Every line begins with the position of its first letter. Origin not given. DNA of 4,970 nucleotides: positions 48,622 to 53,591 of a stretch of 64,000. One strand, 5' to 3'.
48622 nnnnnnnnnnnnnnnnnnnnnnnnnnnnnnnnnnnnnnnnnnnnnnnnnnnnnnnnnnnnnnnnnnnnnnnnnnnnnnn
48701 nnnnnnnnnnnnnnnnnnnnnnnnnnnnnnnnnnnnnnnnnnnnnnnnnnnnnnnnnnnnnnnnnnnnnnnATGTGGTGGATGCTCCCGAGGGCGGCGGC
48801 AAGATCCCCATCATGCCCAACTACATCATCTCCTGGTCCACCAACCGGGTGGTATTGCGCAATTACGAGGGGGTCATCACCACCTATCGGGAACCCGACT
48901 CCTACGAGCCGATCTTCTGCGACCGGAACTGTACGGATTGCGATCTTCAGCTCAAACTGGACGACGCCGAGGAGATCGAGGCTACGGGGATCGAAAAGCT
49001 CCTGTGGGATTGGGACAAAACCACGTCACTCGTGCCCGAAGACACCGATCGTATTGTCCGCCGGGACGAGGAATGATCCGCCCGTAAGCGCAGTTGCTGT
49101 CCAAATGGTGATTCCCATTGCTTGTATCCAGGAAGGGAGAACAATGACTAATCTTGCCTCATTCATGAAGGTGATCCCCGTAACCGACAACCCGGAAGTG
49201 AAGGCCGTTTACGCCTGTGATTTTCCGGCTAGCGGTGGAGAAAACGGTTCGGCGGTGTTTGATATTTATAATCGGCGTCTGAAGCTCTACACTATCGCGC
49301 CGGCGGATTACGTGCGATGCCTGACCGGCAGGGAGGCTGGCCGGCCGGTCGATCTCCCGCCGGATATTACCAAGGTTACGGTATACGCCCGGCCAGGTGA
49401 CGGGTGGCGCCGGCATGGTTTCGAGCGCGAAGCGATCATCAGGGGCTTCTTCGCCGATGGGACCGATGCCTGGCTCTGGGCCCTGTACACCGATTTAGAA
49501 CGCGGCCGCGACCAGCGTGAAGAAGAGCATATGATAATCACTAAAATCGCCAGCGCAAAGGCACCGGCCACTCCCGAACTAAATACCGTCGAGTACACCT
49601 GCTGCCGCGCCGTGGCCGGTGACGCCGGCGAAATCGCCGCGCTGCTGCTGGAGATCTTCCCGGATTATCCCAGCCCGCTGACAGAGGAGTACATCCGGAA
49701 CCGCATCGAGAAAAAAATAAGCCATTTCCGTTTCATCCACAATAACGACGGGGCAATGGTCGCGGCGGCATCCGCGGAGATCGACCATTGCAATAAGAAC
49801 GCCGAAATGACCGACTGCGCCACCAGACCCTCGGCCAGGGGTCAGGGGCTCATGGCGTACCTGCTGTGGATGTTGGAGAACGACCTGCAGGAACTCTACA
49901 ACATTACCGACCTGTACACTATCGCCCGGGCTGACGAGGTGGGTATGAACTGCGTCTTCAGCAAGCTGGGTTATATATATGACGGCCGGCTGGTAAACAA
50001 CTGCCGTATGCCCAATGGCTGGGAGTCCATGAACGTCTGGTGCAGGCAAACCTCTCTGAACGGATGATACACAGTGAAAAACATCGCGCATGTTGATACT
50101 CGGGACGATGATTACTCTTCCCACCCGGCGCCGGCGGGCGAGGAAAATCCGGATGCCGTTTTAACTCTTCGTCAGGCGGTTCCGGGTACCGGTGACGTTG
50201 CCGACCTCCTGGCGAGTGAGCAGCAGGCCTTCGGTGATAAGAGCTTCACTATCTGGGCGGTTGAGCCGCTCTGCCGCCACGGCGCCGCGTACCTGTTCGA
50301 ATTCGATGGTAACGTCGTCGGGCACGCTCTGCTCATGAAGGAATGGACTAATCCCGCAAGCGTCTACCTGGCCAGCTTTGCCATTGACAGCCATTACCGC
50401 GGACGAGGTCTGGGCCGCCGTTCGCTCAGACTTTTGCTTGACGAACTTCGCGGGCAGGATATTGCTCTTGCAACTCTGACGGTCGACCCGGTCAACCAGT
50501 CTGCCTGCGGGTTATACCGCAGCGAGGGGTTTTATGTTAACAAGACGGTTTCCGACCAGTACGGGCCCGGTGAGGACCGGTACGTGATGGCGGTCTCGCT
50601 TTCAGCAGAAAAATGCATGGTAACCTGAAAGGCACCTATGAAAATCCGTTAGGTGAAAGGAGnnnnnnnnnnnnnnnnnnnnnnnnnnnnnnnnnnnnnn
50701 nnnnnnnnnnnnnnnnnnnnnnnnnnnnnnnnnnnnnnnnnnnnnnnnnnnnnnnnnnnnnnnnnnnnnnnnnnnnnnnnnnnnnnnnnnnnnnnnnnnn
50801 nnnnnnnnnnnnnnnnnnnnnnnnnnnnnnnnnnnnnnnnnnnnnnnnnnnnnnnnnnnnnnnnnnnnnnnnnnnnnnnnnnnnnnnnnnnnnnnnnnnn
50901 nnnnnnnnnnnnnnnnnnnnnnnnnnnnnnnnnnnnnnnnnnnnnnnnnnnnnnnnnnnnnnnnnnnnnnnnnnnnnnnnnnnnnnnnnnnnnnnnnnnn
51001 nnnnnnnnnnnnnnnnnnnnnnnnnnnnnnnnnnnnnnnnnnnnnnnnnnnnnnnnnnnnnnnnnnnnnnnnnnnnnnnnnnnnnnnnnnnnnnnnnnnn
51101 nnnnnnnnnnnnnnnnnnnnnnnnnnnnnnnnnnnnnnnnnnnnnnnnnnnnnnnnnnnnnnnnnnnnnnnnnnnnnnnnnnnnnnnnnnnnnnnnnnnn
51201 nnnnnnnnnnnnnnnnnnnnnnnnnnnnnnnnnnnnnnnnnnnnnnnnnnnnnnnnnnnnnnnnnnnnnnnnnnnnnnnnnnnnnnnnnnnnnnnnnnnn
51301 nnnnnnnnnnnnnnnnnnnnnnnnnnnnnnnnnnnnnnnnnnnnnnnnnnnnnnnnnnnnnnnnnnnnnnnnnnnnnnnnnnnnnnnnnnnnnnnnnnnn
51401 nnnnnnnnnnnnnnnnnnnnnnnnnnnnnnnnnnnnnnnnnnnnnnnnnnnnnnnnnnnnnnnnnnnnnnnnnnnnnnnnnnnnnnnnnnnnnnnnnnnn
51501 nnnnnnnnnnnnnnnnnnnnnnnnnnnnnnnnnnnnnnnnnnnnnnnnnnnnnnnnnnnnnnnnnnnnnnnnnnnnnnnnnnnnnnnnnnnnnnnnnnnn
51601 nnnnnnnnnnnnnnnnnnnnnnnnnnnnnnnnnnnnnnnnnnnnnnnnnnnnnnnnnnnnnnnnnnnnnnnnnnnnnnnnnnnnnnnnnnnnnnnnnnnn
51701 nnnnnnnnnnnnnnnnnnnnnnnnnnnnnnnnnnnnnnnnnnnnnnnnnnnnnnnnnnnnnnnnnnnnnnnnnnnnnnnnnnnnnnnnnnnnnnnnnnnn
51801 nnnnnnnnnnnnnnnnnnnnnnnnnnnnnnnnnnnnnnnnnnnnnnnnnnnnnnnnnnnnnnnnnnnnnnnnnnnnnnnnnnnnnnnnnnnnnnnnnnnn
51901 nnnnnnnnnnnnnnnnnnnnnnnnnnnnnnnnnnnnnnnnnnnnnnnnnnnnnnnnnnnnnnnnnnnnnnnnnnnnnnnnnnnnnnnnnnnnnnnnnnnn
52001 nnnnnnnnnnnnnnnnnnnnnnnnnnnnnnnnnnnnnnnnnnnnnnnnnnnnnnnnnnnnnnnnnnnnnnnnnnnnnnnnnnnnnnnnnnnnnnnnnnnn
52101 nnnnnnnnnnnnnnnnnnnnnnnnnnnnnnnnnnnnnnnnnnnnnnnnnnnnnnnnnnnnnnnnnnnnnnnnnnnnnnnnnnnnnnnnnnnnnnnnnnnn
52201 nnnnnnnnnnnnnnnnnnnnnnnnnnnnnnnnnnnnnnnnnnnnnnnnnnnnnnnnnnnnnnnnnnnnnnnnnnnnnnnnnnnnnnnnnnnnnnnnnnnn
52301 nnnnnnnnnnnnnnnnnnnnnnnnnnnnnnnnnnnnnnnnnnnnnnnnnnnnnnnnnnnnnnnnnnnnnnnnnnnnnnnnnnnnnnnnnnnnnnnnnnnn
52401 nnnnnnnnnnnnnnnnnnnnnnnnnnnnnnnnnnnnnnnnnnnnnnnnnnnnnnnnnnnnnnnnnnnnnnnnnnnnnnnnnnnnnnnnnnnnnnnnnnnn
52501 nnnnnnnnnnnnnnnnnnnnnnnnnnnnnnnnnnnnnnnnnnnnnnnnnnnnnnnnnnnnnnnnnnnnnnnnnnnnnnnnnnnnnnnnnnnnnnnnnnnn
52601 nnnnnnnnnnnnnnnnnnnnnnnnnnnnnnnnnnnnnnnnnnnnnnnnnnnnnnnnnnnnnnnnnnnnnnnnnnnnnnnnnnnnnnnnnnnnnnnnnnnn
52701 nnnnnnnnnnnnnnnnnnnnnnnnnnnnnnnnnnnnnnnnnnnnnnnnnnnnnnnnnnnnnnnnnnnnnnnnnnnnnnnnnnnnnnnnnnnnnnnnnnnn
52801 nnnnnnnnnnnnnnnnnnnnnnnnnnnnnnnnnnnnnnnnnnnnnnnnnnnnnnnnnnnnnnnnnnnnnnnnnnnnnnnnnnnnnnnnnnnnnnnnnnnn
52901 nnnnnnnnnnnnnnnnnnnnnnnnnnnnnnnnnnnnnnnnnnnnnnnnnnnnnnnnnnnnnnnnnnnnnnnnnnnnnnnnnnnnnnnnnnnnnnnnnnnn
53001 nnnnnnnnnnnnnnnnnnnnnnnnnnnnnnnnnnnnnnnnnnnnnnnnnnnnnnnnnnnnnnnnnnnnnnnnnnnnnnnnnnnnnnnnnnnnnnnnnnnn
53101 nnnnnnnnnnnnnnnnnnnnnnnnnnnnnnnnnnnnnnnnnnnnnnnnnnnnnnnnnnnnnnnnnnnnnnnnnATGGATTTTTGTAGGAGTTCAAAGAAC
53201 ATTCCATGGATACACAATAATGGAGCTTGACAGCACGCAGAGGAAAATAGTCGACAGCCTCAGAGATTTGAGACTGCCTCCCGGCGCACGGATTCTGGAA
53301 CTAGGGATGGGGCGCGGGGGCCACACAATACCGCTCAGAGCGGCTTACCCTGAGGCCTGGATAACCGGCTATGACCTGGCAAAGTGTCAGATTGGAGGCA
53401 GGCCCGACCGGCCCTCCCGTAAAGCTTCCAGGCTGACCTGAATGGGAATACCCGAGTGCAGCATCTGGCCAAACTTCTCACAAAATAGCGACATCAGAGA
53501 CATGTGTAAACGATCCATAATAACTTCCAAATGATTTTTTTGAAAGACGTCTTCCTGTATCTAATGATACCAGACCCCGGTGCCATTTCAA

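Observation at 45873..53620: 7.5-kb aminomutase/radical-SAM island bracketed by 208-bp direct repeats that duplicate a promoter-operator and a gene 5' end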

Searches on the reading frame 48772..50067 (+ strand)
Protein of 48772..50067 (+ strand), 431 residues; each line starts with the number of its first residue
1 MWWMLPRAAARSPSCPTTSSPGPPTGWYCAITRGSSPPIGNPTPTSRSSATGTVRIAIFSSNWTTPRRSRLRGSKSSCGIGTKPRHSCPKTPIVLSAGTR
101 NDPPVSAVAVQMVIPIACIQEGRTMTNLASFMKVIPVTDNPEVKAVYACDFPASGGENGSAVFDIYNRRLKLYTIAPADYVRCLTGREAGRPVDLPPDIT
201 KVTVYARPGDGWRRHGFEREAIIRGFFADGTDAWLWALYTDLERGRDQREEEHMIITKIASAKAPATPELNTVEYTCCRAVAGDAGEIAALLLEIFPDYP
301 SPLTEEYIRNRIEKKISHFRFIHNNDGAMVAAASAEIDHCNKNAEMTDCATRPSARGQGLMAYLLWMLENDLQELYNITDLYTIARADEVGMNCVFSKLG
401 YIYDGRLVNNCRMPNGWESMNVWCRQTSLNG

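Call 8: search_protein_families(library=pfam, proteins=[window:48772-50067:+], max_evalue=0.01)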
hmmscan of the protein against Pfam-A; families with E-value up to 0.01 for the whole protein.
window:48772-50067:+ (431 aa): 2 families
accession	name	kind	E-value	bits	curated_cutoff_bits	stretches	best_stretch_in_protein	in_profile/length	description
PF00583.31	Acetyltransf_1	-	6.5e-07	30.1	20.7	1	297-393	10-108/116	Acetyltransferase (GNAT) family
PF23209.2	IDM1_C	-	0.00053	20.5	33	1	321-379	36-92/140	Increased DNA methylation 1, C-terminal domain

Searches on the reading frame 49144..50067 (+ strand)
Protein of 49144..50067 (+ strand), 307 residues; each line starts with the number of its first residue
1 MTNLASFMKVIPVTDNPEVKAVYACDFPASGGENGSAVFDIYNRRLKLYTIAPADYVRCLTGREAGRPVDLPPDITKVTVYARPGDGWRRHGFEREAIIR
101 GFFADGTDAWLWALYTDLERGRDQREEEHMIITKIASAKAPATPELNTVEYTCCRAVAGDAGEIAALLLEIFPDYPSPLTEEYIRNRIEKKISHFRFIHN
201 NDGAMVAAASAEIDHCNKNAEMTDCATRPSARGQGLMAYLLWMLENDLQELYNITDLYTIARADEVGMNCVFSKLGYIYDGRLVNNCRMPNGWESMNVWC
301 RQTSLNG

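Call 24: search_protein_families(library=pfam, proteins=[window:49144-50067:+], max_evalue=0.01)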
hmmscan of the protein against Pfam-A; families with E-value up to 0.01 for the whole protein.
window:49144-50067:+ (307 aa): 2 families
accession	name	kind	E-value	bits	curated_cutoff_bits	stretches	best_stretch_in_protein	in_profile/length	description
PF00583.31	Acetyltransf_1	-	3.3e-07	31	20.7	1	173-272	10-111/116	Acetyltransferase (GNAT) family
PF23209.2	IDM1_C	-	0.00032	21.2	33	1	197-255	36-92/140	Increased DNA methylation 1, C-terminal domain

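Call 26: search_protein_families(library=ncbifam, proteins=[window:49144-50067:+], max_evalue=0.001)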
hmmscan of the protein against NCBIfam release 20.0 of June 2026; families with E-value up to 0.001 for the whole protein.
window:49144-50067:+ (307 aa): 2 families
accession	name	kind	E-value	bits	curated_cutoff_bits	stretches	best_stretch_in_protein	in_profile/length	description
TIGR03827.1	GNAT_ablB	equivalog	1.7e-58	198.2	205.1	1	40-302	7-265/266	putative beta-lysine N-acetyltransferase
TIGR01575.1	rimI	equivalog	8.3e-05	22.8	86.4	0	174-277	15-112/132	ribosomal protein S18-alanine N-acetyltransferase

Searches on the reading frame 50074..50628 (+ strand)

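Call 8: search_protein_families(library=pfam, proteins=[window:50074-50628:+], max_evalue=0.01)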
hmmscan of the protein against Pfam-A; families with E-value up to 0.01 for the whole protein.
window:50074-50628:+ (184 aa): 4 families
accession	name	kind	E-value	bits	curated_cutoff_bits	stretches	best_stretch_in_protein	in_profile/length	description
PF00583.31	Acetyltransf_1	-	6.3e-15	55.9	20.7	1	68-153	31-116/116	Acetyltransferase (GNAT) family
PF13508.13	Acetyltransf_7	-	2.7e-08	34.5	27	1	71-154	4-83/84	Acetyltransferase (GNAT) domain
PF13673.13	Acetyltransf_10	-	6.4e-06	26.6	23.6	1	73-155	34-109/128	Acetyltransferase (GNAT) domain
PF08445.16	FR47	-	0.003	18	22.1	1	93-155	18-79/86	FR47-like protein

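Call 26: search_protein_families(library=ncbifam, proteins=[window:50074-50628:+], max_evalue=0.001)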
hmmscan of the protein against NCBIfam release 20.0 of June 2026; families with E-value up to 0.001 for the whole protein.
window:50074-50628:+ (184 aa): 6 families
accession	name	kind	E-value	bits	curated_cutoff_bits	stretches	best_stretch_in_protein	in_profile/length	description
TIGR01575.1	rimI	equivalog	1e-13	51.6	86.4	1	44-172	4-132/132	ribosomal protein S18-alanine N-acetyltransferase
NF007025.1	PRK09491.1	equivalog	1e-06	28.7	173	1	99-173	65-142/145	ribosomal protein S18-alanine N-acetyltransferase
NF000359.1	sat3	exception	4e-05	23.7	360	1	70-156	71-155/180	streptothricin N-acetyltransferase Sat3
NF040503.1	resist_ArsN1a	equivalog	0.00012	21.9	170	1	75-154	53-134/159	arsinothricin resistance N-acetyltransferase ArsN1 family A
TIGR03448.1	mycothiol_MshD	equivalog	0.00024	20.5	163.1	1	97-157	231-289/294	mycothiol synthase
NF002959.0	PRK03624.1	equivalog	0.00046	19.9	124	1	99-159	75-135/147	GNAT family acetyltransferase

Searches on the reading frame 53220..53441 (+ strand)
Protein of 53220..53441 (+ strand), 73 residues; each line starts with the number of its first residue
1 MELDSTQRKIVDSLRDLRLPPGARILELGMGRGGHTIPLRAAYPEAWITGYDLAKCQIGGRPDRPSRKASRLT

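Call 9: search_protein_families(library=pfam, proteins=[window:53220-53441:+], max_evalue=0.01)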
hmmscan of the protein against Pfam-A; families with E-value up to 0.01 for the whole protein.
window:53220-53441:+ (73 aa): 2 families
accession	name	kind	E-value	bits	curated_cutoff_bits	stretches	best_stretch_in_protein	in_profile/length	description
PF13649.12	Methyltransf_25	-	0.0061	17.7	27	1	25-57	1-33/97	Methyltransferase domain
PF13489.12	Methyltransf_23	-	0.0083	16.3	27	1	8-59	7-58/164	Methyltransferase domain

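Call 67: find_homologous_proteins(query=window:53220-53408:+, max_evalue=0.01)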
Query seq(63 aa) (63 aa): 1 proteins with E <= 0.01 among 1 candidates.
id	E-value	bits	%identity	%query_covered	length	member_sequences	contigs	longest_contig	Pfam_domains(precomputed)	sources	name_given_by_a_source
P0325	3.2e-35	136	100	100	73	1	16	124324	-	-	-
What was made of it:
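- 53220..53441 (+): Truncated methyltransferase-like ORF. 64 codons are its own and 9 are read from the antisense of copy B. No other homologue was found (call 67).
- Tried and rejected: The homology search found only the fragment itself, so neither its full-length parent nor a pre-deletion state could be found (call 67).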
